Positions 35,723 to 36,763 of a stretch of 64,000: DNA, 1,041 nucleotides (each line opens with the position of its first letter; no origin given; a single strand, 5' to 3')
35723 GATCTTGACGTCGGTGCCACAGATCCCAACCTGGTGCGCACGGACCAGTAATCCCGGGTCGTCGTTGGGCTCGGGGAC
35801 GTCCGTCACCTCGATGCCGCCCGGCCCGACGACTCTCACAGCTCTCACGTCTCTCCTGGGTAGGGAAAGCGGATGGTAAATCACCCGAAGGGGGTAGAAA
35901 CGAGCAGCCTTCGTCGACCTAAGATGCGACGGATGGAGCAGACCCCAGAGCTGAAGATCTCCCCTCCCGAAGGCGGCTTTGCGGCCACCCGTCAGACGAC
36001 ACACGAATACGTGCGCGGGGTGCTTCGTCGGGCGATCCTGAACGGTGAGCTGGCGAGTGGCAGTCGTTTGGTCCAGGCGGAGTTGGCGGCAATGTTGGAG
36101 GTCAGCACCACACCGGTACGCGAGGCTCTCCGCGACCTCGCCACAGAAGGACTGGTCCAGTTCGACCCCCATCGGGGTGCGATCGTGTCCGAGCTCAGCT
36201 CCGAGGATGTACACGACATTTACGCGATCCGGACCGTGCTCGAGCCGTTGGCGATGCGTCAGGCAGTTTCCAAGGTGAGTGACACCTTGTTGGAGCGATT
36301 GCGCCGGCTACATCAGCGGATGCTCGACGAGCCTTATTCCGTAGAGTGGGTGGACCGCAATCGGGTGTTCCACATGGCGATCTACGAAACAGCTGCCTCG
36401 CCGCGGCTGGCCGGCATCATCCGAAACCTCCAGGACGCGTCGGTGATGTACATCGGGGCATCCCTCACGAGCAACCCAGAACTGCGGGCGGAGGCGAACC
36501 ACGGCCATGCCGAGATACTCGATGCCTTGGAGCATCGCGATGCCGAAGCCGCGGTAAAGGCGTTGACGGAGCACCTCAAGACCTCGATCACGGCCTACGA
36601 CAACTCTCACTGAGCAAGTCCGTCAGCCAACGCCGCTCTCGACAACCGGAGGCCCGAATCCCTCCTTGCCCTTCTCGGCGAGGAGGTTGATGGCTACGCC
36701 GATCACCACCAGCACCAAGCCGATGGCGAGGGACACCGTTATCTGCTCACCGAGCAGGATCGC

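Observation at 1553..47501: Recurrent 19-bp AT-rich operator-like motif (ATCCT-N9-AGGAT type) at seven promoter regions spread over 46 kb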

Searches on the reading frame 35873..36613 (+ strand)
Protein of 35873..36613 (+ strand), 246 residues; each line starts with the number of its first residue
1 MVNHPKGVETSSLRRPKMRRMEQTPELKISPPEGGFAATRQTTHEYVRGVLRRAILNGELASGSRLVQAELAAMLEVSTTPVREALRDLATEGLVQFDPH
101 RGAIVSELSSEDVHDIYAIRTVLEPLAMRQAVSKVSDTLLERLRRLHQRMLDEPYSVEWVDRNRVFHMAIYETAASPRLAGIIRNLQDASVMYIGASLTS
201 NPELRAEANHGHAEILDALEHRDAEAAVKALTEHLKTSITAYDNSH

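Call 8: search_protein_families(library=pfam, proteins=[window:35873-36613:+])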
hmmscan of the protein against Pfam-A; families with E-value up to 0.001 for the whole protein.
window:35873-36613:+ (246 aa): 3 families
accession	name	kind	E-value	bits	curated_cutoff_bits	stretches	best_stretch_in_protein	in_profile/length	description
PF07729.17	FCD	-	2e-25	90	24.3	1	115-236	1-124/125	FCD domain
PF00392.27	GntR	-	3.4e-16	59.1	27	1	47-105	5-64/64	Bacterial regulatory proteins, gntR family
PF13412.12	HTH_24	-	0.00069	19.6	21.9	1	54-96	7-48/48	Winged helix-turn-helix DNA-binding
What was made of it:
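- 35924..36613 (+): GntR/FCD regulator 'b', with helix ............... It is the most widely conserved candidate binder. Pfam GntR+FCD (call 8).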

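Call 49: search_protein_families(library=ncbifam, proteins=[window:35873-36613:+], max_evalue=0.00001)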
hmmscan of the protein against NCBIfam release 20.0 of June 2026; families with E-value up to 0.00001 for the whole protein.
window:35873-36613:+ (246 aa): 11 families
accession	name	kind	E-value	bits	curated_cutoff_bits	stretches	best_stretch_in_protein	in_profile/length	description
TIGR03338.1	phnR_burk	equivalog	1.2e-30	106.8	271.5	1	42-238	11-209/212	phosphonate utilization associated transcriptional regulator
NF008504.0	PRK11414.1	equivalog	3.3e-20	72.8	225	1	51-240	20-213/221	GntR family transcriptional regulator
NF003011.0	PRK03837.1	subfamily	2.5e-14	53.5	260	1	109-244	100-235/241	transcriptional regulator NanR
NF008576.0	PRK11534.1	equivalog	2.7e-14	53.4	218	1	49-240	14-215/225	DNA-binding transcriptional regulator CsiR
NF007741.0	PRK10421.1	equivalog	2.4e-08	33.7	311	0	113-238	98-229/262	transcriptional regulator LldR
NF007588.0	PRK10225.1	equivalog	2.8e-08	33.4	442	0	40-116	7-82/257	Uxu operon transcriptional regulator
NF007442.0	PRK09990.1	equivalog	3.8e-08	33.1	301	1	40-239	8-232/256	transcriptional regulator GlcC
NF052282.1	PLP_TF_PdxR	equivalog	6.3e-07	28.8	320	1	51-113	10-73/448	MocR-like pyridoxine biosynthesis transcription factor PdxR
TIGR02018.2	his_ut_repres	equivalog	1.1e-06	28.2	220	1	45-121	2-80/226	histidine utilization transcriptional repressor HutC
NF052286.1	ecto_TF_EhuR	exception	5.4e-06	25.2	480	1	39-148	8-118/458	MocR-like ectoine utilization transcription factor EhuR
NF007001.0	PRK09464.1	equivalog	7.8e-06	25.7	330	0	48-235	16-225/254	pyruvate dehydrogenase complex transcriptional repressor PdhR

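Call 50: search_solved_structures(query=window:35873-36613:+, max_evalue=0.00001, show_alignments=2)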
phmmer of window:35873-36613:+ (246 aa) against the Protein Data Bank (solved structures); distinct sequences matched with E-value up to 0.00001: 11.
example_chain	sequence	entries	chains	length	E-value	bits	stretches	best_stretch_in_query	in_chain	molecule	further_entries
3c7j_A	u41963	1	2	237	4.1e-23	85.5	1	46-241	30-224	Transcriptional regulator, GntR family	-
7xp0_A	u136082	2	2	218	1.2e-16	64.3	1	42-238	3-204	Probable transcriptional regulator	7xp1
6z74_A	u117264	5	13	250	3.6e-13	53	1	51-180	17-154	Transcriptional regulator, GntR family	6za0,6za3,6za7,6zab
4p9f_A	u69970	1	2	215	4.6e-13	52.6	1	49-239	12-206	HTH-type transcriptional regulator mcbR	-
3sxy_A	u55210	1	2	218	5.3e-13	52.4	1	47-237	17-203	Transcriptional regulator, GntR family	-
3fms_A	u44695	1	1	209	5.6e-13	52.3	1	47-237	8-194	Transcriptional regulator, GntR family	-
2hs5_A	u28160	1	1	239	1.8e-12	50.7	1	37-236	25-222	putative transcriptional regulator GntR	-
7u5q_A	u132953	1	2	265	3.7e-11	46.4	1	38-239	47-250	Transcriptional regulator, GntR family protein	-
3ihu_A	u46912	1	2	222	1.1e-08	38.3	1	55-133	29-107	Transcriptional regulator, GntR family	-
9isw_A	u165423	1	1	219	3.4e-08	36.7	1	46-224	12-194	Transcriptional regulator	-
6ep3_A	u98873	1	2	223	2.3e-07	34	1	42-233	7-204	Lmo0651 protein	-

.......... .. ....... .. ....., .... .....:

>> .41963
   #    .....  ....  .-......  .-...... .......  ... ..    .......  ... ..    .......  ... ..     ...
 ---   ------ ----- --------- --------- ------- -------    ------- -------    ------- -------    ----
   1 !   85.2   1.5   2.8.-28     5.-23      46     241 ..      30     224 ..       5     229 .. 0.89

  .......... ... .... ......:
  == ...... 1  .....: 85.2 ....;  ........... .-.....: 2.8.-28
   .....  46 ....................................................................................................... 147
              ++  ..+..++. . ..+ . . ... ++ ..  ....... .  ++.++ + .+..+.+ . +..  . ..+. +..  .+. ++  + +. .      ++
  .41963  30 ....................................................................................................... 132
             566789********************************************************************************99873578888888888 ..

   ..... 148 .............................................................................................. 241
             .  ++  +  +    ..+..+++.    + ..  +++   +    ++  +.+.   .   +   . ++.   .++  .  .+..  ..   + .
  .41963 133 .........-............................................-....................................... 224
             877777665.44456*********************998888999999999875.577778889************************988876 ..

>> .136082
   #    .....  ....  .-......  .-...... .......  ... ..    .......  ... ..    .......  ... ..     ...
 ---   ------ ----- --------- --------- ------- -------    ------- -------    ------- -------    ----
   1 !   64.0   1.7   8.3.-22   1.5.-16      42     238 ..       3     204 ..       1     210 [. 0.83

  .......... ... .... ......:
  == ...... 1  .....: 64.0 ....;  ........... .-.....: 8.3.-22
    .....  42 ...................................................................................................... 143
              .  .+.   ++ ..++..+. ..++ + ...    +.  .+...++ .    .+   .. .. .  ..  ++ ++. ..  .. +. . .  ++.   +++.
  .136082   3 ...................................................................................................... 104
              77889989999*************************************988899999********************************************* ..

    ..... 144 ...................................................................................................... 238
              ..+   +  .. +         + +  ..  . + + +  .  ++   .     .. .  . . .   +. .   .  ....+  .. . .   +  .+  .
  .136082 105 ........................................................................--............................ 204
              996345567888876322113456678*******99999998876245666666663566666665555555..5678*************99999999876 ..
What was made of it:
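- Closest known: FadR-subfamily regulators with non-canonical motifs. Different: There is no evidence of orthology: the nearest NCBIfam model is phnR_burk, far below its cut-off, and the nearest solved structure is the uncharacterised 3c7j (calls 49, 50).
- Tried and rejected: NCBIfam and PDB give only sub-threshold or uncharacterised matches (calls 49, 50).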
